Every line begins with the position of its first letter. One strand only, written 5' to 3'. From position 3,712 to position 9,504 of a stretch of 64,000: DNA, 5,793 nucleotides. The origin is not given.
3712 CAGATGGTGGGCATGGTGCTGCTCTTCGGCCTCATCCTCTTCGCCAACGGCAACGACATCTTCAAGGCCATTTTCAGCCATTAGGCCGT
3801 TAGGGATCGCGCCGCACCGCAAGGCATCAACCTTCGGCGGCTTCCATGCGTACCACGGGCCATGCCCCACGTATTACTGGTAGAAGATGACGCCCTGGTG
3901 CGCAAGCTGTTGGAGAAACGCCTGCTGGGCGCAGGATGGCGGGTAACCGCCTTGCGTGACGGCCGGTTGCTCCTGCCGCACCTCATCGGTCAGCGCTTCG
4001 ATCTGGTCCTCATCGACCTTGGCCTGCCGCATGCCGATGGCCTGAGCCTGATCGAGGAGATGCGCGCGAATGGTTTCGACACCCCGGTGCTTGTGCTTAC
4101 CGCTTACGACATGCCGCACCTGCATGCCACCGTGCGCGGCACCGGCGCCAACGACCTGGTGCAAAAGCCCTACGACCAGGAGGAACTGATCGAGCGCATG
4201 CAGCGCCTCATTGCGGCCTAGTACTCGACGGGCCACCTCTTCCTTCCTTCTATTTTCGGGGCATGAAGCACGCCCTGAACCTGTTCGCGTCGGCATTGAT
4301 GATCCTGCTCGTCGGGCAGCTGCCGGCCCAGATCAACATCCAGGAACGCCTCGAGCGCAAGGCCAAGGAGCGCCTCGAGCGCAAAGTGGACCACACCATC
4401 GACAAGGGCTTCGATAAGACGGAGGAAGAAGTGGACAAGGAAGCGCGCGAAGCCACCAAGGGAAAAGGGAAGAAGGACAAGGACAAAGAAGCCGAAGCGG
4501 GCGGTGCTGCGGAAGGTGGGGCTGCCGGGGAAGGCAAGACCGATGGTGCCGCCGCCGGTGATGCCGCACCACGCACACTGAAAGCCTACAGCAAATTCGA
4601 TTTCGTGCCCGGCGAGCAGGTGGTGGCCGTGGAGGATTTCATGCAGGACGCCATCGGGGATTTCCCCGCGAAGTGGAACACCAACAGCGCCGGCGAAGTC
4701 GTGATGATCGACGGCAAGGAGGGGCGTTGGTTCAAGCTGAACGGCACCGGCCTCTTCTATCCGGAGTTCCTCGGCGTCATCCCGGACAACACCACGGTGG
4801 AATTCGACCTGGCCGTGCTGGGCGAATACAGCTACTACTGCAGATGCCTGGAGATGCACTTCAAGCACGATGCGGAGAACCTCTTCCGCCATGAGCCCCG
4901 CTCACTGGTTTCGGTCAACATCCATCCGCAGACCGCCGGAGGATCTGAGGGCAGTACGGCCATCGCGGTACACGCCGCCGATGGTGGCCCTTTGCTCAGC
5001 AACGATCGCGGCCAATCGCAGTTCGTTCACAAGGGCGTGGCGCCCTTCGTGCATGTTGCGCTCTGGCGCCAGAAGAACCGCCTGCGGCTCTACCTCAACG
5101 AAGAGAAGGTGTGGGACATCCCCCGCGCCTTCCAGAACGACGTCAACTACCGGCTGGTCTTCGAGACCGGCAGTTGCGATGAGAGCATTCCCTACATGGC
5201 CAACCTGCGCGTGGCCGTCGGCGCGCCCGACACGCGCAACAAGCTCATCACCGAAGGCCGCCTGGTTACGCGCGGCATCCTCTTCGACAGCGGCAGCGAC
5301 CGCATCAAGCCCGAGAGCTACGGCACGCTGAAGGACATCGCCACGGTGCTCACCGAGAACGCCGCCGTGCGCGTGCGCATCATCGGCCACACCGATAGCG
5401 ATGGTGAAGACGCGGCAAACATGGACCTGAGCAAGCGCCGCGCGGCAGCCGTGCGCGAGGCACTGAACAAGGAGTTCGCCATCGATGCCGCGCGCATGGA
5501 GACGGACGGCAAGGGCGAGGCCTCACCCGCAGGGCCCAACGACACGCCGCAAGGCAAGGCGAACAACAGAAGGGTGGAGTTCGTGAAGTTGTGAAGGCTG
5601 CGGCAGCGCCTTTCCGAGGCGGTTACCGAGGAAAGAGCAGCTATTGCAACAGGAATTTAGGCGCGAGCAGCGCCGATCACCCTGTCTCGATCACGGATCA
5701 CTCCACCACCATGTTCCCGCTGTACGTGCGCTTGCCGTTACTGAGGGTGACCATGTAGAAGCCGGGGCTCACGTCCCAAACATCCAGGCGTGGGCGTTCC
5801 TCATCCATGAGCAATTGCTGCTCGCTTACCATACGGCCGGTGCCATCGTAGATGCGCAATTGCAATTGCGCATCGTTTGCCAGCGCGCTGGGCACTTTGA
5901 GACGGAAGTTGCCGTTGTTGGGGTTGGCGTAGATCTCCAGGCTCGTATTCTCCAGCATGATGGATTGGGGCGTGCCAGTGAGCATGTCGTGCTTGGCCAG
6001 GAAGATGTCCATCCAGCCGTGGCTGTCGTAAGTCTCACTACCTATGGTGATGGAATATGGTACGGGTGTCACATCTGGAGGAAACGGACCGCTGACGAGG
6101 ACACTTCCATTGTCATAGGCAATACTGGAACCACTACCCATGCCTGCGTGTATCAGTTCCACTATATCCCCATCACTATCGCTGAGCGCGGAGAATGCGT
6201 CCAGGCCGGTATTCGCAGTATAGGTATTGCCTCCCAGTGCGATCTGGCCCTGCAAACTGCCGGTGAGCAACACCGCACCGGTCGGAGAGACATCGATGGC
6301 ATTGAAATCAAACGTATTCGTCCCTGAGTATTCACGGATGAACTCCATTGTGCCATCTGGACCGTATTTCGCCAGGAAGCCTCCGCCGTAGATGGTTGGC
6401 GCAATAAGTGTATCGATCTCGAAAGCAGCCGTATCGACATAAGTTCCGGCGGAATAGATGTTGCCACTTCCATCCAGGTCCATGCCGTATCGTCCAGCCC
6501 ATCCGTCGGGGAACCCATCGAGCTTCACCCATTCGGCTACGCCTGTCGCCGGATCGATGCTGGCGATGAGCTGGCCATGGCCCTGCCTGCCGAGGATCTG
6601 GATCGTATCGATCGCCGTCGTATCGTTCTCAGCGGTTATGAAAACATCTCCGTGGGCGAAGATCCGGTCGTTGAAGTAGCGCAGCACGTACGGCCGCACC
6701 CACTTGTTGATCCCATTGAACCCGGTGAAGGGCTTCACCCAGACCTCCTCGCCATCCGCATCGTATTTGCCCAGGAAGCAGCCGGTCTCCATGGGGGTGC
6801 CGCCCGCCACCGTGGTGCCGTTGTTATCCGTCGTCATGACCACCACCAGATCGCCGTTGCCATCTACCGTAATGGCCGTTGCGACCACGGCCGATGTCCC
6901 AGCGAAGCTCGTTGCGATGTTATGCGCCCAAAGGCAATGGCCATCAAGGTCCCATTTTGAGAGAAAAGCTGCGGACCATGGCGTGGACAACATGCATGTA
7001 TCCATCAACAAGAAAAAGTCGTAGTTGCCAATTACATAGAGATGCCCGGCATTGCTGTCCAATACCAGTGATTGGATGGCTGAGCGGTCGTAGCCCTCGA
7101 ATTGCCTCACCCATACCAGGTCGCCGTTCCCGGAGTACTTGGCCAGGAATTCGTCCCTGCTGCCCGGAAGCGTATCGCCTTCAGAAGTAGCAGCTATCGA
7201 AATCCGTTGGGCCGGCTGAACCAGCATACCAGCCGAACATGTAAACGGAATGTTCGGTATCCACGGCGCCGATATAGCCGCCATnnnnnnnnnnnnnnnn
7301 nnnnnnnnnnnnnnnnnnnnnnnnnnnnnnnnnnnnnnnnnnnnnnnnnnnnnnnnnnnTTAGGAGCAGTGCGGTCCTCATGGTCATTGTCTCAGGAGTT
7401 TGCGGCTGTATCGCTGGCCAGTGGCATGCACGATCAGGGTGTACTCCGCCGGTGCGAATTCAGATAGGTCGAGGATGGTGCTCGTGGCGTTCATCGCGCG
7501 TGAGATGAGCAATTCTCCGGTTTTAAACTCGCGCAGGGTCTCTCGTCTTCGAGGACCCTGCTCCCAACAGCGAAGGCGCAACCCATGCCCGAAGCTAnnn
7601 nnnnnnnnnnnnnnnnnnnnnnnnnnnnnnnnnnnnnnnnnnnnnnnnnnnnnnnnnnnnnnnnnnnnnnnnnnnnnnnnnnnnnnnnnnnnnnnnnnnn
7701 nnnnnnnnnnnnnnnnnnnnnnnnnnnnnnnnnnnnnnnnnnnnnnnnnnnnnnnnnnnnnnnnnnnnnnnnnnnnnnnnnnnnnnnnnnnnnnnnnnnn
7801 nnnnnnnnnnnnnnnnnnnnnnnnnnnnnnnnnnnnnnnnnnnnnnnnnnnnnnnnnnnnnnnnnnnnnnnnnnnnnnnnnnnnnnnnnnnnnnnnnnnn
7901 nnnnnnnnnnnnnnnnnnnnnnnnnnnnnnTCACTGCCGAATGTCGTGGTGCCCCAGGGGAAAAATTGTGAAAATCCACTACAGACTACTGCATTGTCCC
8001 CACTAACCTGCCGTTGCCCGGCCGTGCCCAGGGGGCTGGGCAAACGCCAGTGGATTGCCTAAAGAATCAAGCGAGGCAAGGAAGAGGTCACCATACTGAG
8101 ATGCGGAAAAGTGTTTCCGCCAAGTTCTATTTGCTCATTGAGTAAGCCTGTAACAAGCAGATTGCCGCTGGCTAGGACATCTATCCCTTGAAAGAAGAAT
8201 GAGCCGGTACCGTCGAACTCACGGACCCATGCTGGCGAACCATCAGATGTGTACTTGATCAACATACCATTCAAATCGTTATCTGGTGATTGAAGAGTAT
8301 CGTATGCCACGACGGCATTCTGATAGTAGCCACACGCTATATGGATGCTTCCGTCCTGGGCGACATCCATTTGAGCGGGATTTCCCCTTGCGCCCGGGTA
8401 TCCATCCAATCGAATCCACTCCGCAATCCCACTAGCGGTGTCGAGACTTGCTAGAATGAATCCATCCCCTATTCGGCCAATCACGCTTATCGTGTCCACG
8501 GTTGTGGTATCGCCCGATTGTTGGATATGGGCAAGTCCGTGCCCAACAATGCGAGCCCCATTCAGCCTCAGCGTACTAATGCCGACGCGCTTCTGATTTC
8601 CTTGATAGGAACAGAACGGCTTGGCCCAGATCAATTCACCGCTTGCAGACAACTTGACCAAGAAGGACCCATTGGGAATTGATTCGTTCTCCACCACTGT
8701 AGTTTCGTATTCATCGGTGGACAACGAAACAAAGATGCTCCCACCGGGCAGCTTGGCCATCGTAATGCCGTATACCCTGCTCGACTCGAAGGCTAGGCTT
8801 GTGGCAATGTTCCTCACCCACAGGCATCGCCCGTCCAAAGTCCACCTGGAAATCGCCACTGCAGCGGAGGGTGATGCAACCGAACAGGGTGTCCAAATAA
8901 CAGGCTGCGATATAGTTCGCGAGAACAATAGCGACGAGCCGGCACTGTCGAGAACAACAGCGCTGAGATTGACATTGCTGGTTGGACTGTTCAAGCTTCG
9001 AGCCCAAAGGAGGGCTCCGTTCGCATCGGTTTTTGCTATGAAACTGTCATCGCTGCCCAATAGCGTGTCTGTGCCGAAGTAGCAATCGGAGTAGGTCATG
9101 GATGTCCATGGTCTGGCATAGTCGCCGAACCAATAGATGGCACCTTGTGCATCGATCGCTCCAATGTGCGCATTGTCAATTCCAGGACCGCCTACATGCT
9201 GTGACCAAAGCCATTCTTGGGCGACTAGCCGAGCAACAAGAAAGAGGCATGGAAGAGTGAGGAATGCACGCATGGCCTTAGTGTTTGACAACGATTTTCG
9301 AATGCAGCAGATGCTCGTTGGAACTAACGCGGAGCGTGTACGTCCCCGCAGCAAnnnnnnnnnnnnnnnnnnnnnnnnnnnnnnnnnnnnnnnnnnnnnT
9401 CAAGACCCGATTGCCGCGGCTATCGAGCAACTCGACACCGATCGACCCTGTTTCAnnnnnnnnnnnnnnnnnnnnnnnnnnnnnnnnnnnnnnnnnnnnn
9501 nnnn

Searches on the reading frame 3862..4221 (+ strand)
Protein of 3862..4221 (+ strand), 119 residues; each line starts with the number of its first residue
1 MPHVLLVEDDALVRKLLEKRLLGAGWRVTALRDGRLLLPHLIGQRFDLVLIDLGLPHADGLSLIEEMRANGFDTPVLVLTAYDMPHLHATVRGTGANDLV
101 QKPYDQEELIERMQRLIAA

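Call 69: search_protein_families(library=pfam, proteins=[window:3862-4221:+], max_evalue=0.001)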
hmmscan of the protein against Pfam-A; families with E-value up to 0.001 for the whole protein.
window:3862-4221:+ (119 aa): 1 family
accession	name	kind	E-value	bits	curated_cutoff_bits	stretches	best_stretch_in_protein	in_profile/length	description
PF00072.30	Response_reg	-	4.2e-23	82.1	30.2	1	4-113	1-110/111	Response regulator receiver domain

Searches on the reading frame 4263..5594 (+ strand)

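Call 69: search_protein_families(library=pfam, proteins=[window:4263-5594:+], max_evalue=0.001)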
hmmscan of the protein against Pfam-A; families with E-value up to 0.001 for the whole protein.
window:4263-5594:+ (443 aa): 1 family
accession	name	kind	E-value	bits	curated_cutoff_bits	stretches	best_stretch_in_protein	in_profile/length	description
PF00691.25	OmpA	-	2.3e-22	79.6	27.2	1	340-436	1-98/98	OmpA family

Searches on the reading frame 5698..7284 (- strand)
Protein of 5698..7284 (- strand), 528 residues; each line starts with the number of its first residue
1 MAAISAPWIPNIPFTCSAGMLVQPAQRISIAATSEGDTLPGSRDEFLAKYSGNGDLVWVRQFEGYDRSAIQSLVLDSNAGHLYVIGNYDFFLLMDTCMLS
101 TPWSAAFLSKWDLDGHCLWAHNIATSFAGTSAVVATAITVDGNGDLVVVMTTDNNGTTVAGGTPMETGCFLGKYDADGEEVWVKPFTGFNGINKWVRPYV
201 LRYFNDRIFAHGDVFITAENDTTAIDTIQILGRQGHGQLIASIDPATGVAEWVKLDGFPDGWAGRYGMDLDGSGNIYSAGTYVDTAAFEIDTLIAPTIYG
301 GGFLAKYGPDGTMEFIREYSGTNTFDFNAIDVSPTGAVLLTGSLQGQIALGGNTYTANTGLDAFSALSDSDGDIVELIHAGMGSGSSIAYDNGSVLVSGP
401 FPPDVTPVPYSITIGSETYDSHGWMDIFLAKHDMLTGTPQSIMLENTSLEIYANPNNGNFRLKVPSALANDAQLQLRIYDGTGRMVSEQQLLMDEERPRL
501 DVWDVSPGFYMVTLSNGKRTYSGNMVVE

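Call 69: search_protein_families(library=pfam, proteins=[window:5698-7284:-], max_evalue=0.001)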
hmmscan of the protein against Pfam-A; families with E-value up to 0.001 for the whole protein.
window:5698-7284:- (528 aa): 1 family
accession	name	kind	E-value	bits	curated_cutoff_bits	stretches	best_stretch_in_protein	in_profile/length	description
PF18962.6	Por_Secre_tail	-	4.1e-09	37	27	1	451-524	1-72/75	Secretion system C-terminal sorting domain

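Call 70: search_protein_families(library=ncbifam, proteins=[window:5698-7284:-], max_evalue=0.001)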
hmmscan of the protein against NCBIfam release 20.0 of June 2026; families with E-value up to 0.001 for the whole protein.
window:5698-7284:- (528 aa): 4 families
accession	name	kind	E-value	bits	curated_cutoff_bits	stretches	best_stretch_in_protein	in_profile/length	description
NF047494.1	Lepto_SBBP_lipo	equivalog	8.6e-16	57.6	400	2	106-382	162-421/466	SBBP repeat beta-propeller lipoprotein, LipL53 family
TIGR04183.1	Por_Secre_tail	domain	3.2e-08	33.4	23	1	451-527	1-71/72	T9SS type A sorting domain-containing protein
NF038113.1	T9SSA_dep_M36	equivalog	3e-05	22.4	885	1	444-527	788-868/869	T9SS-dependent M36 family metallopeptidase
NF050177.1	TapA_OM_Porphy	equivalog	3.1e-05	22.9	500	1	440-528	462-544/544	TapA/TapC family T9SS-dependent outer membrane protein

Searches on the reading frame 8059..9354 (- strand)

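Call 69: search_protein_families(library=pfam, proteins=[window:8059-9354:-], max_evalue=0.001)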
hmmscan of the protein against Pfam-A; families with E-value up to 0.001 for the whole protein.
window:8059-9354:- (431 aa): 0 families

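Call 70: search_protein_families(library=ncbifam, proteins=[window:8059-9354:-], max_evalue=0.001)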
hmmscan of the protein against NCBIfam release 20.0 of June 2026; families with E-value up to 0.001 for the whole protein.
window:8059-9354:- (431 aa): 1 family
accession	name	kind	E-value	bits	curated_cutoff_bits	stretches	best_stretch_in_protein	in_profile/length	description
NF047494.1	Lepto_SBBP_lipo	equivalog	4.7e-11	42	400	2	49-218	117-271/466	SBBP repeat beta-propeller lipoprotein, LipL53 family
